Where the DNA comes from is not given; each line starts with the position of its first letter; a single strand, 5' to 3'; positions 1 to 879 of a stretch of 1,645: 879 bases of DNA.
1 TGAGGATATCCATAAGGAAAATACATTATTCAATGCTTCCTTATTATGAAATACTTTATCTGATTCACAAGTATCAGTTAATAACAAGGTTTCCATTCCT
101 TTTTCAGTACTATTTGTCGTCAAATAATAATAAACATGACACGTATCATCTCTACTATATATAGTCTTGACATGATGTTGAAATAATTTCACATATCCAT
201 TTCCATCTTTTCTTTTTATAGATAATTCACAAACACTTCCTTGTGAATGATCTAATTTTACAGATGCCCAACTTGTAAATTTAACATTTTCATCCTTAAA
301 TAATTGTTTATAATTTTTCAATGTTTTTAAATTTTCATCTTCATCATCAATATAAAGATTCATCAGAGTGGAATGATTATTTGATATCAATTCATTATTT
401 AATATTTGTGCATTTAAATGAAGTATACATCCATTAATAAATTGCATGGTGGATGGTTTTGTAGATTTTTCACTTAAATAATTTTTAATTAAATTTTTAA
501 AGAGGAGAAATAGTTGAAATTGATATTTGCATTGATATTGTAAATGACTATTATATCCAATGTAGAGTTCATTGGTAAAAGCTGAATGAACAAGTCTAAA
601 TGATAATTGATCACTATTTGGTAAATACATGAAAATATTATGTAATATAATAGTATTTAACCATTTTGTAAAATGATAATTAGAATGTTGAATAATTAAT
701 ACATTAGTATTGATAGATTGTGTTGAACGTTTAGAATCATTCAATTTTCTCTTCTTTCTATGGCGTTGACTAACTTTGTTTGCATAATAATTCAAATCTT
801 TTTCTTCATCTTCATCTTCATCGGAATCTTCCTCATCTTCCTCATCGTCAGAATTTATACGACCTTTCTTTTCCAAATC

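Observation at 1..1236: The ORF track missed a 412-codon minus-strand gene encoding an N-terminal CCCH zinc finger, an acidic tract and an NLS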

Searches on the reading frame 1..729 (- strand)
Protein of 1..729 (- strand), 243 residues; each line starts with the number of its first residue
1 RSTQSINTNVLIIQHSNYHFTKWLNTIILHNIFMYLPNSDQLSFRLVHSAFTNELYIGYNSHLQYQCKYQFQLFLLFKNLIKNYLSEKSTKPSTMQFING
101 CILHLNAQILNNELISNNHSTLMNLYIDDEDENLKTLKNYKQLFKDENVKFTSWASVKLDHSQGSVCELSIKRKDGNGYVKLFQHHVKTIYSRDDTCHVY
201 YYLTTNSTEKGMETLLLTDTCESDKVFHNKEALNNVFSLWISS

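Call 9: find_homologous_proteins(query=window:1-729:-, max_evalue=0.01)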
Query window:1-729:-: 170 candidates shared short words with the query, none scored E <= 0.01.

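Call 17: search_protein_families(library=pfam, proteins=[window:1-729:-, window:1-660:-], max_evalue=10)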
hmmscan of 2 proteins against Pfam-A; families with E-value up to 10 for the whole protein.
window:1-729:- (243 aa): 3 families
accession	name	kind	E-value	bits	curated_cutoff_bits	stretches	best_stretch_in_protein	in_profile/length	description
PF25815.1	CTHRC1_C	-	0.0055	17.4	27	1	147-209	4-65/137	CTHRC1, C-terminal domain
PF00646.38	F-box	-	0.018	15.4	20.5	1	28-48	8-28/43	F-box domain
PF12433.14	PV_NSP1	-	0.043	14.6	25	1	65-132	7-74/82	Parvovirus non-structural protein 1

window:1-660:- (220 aa): 3 families
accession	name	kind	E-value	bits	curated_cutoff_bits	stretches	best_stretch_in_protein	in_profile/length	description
PF25815.1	CTHRC1_C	-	0.0047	17.7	27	1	124-186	4-65/137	CTHRC1, C-terminal domain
PF00646.38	F-box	-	0.018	15.4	20.5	1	5-25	8-28/43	F-box domain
PF12433.14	PV_NSP1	-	0.037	14.8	25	1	42-109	7-74/82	Parvovirus non-structural protein 1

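Call 18: find_related_loci(query=window:1-729:-, collection=viral_contigs, flank=5000)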
Query window:1-729:- (243 aa) in viral_contigs; peptide patterns used: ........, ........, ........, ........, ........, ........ (x = any residue, [..] = any of these).
7 stretches matched a pattern, but none encodes a relative of the query by tblastn (E <= 1e-3).

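Call 19: search_protein_representatives(protein=window:1-729:-)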
Query: 243 residues. Proteins with E-value up to 0.001 (for the whole library): 4; up to 1e-10: 1; up to 1e-30: 0. The best 4 are listed.
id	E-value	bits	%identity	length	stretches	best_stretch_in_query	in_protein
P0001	1.2e-15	74.1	29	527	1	21-210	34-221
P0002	1.3e-08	51.1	32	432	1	19-210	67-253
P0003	2.6e-08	50.1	29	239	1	17-204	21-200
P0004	1.1e-04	38.3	35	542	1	96-230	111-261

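Call 21: search_protein_families(library=pfam, proteins=[P0001, P0002, P0003, P0004], max_evalue=1)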
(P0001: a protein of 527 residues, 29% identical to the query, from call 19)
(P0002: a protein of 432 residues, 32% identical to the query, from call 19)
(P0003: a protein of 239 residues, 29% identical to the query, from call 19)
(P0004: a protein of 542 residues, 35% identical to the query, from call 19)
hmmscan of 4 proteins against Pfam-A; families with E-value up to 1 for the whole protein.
P0001 (527 aa): 1 family
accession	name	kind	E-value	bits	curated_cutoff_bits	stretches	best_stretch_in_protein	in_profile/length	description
PF00646.38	F-box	-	0.042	14.2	20.5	1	37-61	4-28/43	F-box domain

P0002 (432 aa): 0 families

P0003 (239 aa): 0 families

P0004 (542 aa): 3 families
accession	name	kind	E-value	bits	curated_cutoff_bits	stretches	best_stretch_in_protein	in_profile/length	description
PF07166.16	DUF1398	-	0.037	14.5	22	1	163-233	17-88/119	Protein of unknown function (DUF1398)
PF20160.4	C-JID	-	0.1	13.4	24.1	1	267-350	19-96/98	C-JID domain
PF04275.20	P-mevalo_kinase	-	0.12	12.8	33.8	1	133-175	25-67/114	Phosphomevalonate kinase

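Call 22: list_cluster_members(proteins=[P0001, P0002, P0003, P0004])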
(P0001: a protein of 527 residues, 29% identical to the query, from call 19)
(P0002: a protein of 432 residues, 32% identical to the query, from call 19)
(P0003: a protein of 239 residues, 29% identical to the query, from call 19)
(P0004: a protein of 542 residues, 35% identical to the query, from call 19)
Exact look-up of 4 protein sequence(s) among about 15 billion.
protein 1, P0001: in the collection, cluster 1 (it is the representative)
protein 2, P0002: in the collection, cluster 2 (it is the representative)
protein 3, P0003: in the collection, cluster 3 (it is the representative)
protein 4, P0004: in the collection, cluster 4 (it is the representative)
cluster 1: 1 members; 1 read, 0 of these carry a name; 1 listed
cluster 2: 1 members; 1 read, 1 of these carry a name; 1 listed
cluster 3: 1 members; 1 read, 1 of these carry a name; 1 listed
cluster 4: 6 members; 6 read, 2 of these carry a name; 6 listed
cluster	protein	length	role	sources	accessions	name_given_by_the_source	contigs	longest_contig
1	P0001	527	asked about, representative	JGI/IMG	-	-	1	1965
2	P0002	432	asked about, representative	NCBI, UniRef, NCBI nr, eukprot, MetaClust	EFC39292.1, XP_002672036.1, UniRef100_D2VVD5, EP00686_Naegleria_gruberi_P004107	predicted protein [Naegleria gruberi] | Predicted protein n=1 Tax=Naegleria gruberi TaxID=5762 RepID=D2VVD5_NAEGR | uncharacterized protein NAEGRDRAFT_52559 [Naegleria gruberi]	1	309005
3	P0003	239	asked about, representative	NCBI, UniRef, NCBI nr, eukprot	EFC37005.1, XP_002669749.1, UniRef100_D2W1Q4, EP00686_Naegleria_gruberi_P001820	predicted protein [Naegleria gruberi] | Predicted protein n=1 Tax=Naegleria gruberi TaxID=5762 RepID=D2W1Q4_NAEGR | uncharacterized protein NAEGRDRAFT_75338 [Naegleria gruberi]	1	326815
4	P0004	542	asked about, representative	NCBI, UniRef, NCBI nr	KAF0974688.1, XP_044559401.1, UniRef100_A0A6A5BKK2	hypothetical protein FDP41_006162 [Naegleria fowleri] | Uncharacterized protein n=1 Tax=Naegleria fowleri TaxID=5763 RepID=A0A6A5BKK2_NAEFO | uncharacterized protein FDP41_006162 [Naegleria fowleri]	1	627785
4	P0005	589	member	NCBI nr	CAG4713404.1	unnamed protein product [Naegleria fowleri]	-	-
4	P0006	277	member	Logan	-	-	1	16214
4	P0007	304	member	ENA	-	-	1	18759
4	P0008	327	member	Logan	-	-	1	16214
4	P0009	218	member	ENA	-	-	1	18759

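Call 25: find_homologous_proteins(query=A1, max_evalue=0.001)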
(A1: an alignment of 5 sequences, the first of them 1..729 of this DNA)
Query A1 (5 sequences) (243 aa, profile of the alignment): 3 proteins with E <= 0.001 among 5790 candidates.
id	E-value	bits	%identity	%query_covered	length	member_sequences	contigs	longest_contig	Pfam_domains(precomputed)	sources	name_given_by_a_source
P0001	1.7e-243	827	28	81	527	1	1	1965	-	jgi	-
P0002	6.1e-171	588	31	79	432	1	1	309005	-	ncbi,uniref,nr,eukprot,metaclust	ncbi:predicted protein [Naegleria gruberi]|uniref:Predicted protein n=1 Tax=Naegleria gruberi TaxID=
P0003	1.6e-99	352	29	75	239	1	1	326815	-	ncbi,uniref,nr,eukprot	ncbi:predicted protein [Naegleria gruberi]|uniref:Predicted protein n=1 Tax=Naegleria gruberi TaxID=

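Call 26: find_encoding_contigs(protein=P0001, flank=10000, max_places=3)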
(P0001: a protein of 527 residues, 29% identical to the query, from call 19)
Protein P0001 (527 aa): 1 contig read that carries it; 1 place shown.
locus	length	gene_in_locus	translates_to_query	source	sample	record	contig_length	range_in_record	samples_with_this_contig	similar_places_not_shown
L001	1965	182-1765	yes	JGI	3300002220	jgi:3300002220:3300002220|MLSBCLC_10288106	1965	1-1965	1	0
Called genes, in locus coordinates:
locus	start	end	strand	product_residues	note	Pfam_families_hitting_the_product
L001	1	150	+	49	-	?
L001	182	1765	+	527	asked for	-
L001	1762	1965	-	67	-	?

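Call 27: find_encoding_contigs(protein=P0002, flank=6000, max_places=3)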
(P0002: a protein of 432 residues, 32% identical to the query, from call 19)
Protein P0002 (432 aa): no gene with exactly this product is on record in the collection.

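Call 28: find_encoding_contigs(protein=P0003, flank=6000, max_places=3)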
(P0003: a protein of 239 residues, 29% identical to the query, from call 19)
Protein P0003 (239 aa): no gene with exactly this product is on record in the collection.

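Call 31: find_related_loci(query=window:1-729:-, collection=metagenome_contigs, flank=10000)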
Query window:1-729:- (243 aa) in metagenome_contigs; peptide patterns used: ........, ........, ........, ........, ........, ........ (x = any residue, [..] = any of these).
67 stretches matched a pattern, but none encodes a relative of the query by tblastn (E <= 1e-3).

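Call 33: search_solved_structures(query=A1, max_evalue=10, show_alignments=3)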
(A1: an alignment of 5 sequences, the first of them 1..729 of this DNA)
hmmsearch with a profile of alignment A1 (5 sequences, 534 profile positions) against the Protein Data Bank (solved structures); distinct sequences matched with E-value up to 10: 0.

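Call 39: find_related_loci(query=window:1-729:-, collection=genome_contigs, flank=10000)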
Query window:1-729:- (243 aa) in genome_contigs; peptide patterns used: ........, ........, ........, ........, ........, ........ (x = any residue, [..] = any of these).
51 stretches matched a pattern, but none encodes a relative of the query by tblastn (E <= 1e-3).

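Call 42: predict_structure(alignment_id=A1)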
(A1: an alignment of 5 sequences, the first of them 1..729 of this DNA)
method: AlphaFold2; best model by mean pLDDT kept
length: 243 residues; sequences in the alignment: 5
mean_pLDDT: 46.8   pTM: 0.40
mean pLDDT of the five models: 46.8, 44.0, 43.9, 43.5, 42.5
residues with pLDDT >= 90: 0; 70-90: 10; 50-70: 66; < 50: 167
segments of 3 or more residues with pLDDT < 50: 1-129, 132-137, 155-161, 191-195, 221-228, 231-233, 235-243
pLDDT, mean of each block of 10 residues (from residue 1): 28 32 39 38 36 32 34 41 45 47 49 47 43 48 60 50 58 72 62 51 65 59 47 46 31
secondary structure, 60 per line:
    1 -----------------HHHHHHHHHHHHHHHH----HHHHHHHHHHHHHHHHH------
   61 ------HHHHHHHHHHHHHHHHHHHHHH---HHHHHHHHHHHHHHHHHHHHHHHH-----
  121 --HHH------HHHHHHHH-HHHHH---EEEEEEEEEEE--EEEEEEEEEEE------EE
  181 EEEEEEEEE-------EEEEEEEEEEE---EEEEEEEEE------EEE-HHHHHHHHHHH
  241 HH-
elements in order: H18-33 H38-54 H67-88 H92-115 H132-139 H141-145 E149-159 E162-172 E179-189 E197-207 E211-219 E226-228 H230-242

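Call 52: predict_structure(alignment_id=A2)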
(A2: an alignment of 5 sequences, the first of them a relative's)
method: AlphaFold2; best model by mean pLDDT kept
length: 527 residues; sequences in the alignment: 5
mean_pLDDT: 51.5   pTM: 0.50
mean pLDDT of the five models: 51.5, 46.1, 45.7, 44.5, 43.6
residues with pLDDT >= 90: 12; 70-90: 135; 50-70: 82; < 50: 298
segments of 3 or more residues with pLDDT < 50: 1-79, 140-146, 169-175, 201-207, 279-281, 288-310, 359-527
pLDDT, mean of each block of 10 residues (from residue 1): 28 26 26 33 44 40 34 40 66 79 76 81 71 51 52 86 72 56 85 71 44 76 74 54 77 89 83 64 51 42 39 77 83 66 70 55 33 34 24 25 32 38 27 30 32 41 32 34 42 39 32 35 30
secondary structure, 60 per line:
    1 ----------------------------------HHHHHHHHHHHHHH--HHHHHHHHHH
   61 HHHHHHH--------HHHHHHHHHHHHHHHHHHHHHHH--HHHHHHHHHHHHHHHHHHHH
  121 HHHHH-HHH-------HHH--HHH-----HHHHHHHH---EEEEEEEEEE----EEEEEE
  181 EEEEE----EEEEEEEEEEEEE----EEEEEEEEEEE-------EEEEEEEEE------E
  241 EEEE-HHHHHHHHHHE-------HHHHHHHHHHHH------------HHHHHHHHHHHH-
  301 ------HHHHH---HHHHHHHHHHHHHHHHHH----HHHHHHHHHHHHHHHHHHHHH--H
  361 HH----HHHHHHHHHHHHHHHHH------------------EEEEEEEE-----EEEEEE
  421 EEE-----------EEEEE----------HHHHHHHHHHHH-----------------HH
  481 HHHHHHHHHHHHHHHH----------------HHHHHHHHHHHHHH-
elements in order: H35-48 H51-67 H76-98 H101-125 H150-157 E161-170 E175-185 E190-202 E207-217 E225-233 E240-244 H246-255 H264-275 H288-299 H307-311 H315-332 H337-357 H367-383 E402-409 E415-423 E435-439 H450-461 H479-496 H513-526

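Call 61: find_related_loci(query=A4, collection=metagenome_contigs, flank=10000)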
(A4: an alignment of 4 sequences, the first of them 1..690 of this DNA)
Query A4 (230 aa) in metagenome_contigs; peptide patterns used: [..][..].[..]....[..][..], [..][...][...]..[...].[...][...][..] (x = any residue, [..] = any of these).
169 stretches matched a pattern, but none encodes a relative of the query by tblastn (E <= 1e-3).

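Call 63: find_related_loci(query=A4, collection=viral_contigs, flank=5000)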
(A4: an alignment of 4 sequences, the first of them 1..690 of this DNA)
Query A4 (230 aa) in viral_contigs; peptide patterns used: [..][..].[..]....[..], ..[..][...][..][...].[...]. (x = any residue, [..] = any of these).
88 stretches matched a pattern, but none encodes a relative of the query by tblastn (E <= 1e-3).

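Call 72: fold_search(model_id=the predicted structure, library=pdb)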
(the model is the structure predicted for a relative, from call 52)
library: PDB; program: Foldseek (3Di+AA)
matches with E <= 10: 262; with E <= 0.001: 0
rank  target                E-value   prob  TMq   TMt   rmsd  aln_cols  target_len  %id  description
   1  3msw                  1.2e-01  0.25  0.09  0.27  12.8       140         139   11  Crystal structure of a Protein with unknown function (BF3112) from Bacteroides fragilis NCTC 9343 at 1.90 A resolution (released 2010-06-09)
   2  7kd9_E                2.3e-01  0.09  0.09  0.17  18.9       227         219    9  Crystal Structure of Gallic Acid Decarboxylase from Arxula adeninivorans (released 2021-02-17)
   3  9q9i_A                2.4e-01  0.06  0.09  0.09  35.6       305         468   10  Cryo-EM structure of human Mre11-Rad50-Nbs1 complex bound to DNA (released 2025-10-01)
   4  7kd9_D                3.0e-01  0.09  0.10  0.18  16.6       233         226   11  Crystal Structure of Gallic Acid Decarboxylase from Arxula adeninivorans (released 2021-02-17)
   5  8tua                  3.0e-01  0.06  0.08  0.03  30.4       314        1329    8  Full-length P-Rex1 in complex with inositol 1,3,4,5-tetrakisphosphate (IP4) (released 2024-04-10)
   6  7kd9_A                3.4e-01  0.08  0.09  0.17  18.7       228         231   10  Crystal Structure of Gallic Acid Decarboxylase from Arxula adeninivorans (released 2021-02-17)
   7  6z9c                  4.2e-01  0.10  0.08  0.14  11.8       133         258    7  Structure of human POLDIP2, a multifaceted adaptor protein in metabolism and genome stability (released 2020-06-17)
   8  5dac_A                4.2e-01  0.06  0.09  0.10  30.6       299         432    8  ATP-gamma-S bound Rad50 from Chaetomium thermophilum in complex with DNA (released 2016-03-02)
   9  9q9m_A                4.2e-01  0.06  0.09  0.09  31.6       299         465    8  Cryo-EM structure of human Mre11-Rad50-Nbs1 (MRN) complex bound to DNA and telomeric factor TRF2 (released 2025-10-01)
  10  9q9j_B                4.7e-01  0.02  0.07  0.07  37.2       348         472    8  Cryo-EM structure of human Mre11-Rad50-Nbs1 (MRN) complex bound to DNA and telomeric factor TRF2 fragment (438-542) (released 2025-10-01)
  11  7kd9_H                5.5e-01  0.07  0.11  0.18  16.3       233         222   10  Crystal Structure of Gallic Acid Decarboxylase from Arxula adeninivorans (released 2021-02-17)
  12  9q9i_B                5.5e-01  0.03  0.07  0.08  34.2       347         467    6  Cryo-EM structure of human Mre11-Rad50-Nbs1 complex bound to DNA (released 2025-10-01)
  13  7kd9_C                6.1e-01  0.06  0.09  0.17  18.7       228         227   10  Crystal Structure of Gallic Acid Decarboxylase from Arxula adeninivorans (released 2021-02-17)
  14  9sob_R                6.1e-01  0.06  0.08  0.04  25.1       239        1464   12  Structural Model of the Nuclear Pore Complex in Arabidopsis thaliana (released 2025-11-05)
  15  6w54                  6.8e-01  0.06  0.09  0.18  18.7       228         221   10  Crystal Structure of Gallic Acid Decarboxylase from Arxula adeninivorans (released 2021-02-17)
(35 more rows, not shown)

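Call 78: find_encoding_contigs(protein=P0006, flank=8000, max_places=2)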
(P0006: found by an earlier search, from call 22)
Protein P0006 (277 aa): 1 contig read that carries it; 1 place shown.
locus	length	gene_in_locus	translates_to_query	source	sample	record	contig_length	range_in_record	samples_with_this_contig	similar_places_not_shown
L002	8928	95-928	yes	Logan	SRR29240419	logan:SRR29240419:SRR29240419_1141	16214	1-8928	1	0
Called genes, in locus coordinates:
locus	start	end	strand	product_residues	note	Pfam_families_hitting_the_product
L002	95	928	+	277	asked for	-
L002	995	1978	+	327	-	-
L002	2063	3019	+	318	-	PF01124:MAPEG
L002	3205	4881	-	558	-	-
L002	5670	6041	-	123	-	PF04188:Mannosyl_trans2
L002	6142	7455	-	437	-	PF04188:Mannosyl_trans2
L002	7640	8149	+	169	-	-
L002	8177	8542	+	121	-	-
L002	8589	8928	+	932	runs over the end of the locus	PF24807:WD40_CDC20-Fz, PF25172:Beta-prop_WDR3_2nd, PF24814:WD40_Prp19, PF25173:Beta-prop_WDR3_1st, PF25175:Beta-prop_WDR5, PF23381:Beta-prop_IFT122_1st, PF25174:Beta-prop_THOC3, PF25173:Beta-prop_WDR3_1st, +32 more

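Call 79: find_encoding_contigs(protein=P0009, flank=8000, max_places=2)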
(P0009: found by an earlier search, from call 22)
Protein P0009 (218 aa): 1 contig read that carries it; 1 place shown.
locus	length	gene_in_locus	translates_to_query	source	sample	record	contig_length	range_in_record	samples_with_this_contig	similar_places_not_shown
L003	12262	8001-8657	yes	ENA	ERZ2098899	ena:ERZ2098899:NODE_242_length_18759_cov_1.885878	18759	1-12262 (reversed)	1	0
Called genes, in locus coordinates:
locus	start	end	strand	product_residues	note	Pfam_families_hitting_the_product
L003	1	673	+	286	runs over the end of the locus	PF01459:Porin_3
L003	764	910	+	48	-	-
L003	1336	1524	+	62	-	-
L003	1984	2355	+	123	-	-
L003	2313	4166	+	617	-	-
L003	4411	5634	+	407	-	-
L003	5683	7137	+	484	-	PF00989:PAS, PF13426:PAS_9, PF00211:Guanylate_cyc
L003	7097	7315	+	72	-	PF00211:Guanylate_cyc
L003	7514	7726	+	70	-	PF00211:Guanylate_cyc (weak)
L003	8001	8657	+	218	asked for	-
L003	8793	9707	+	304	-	-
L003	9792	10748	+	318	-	PF01124:MAPEG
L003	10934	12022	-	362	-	-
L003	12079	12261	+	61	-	?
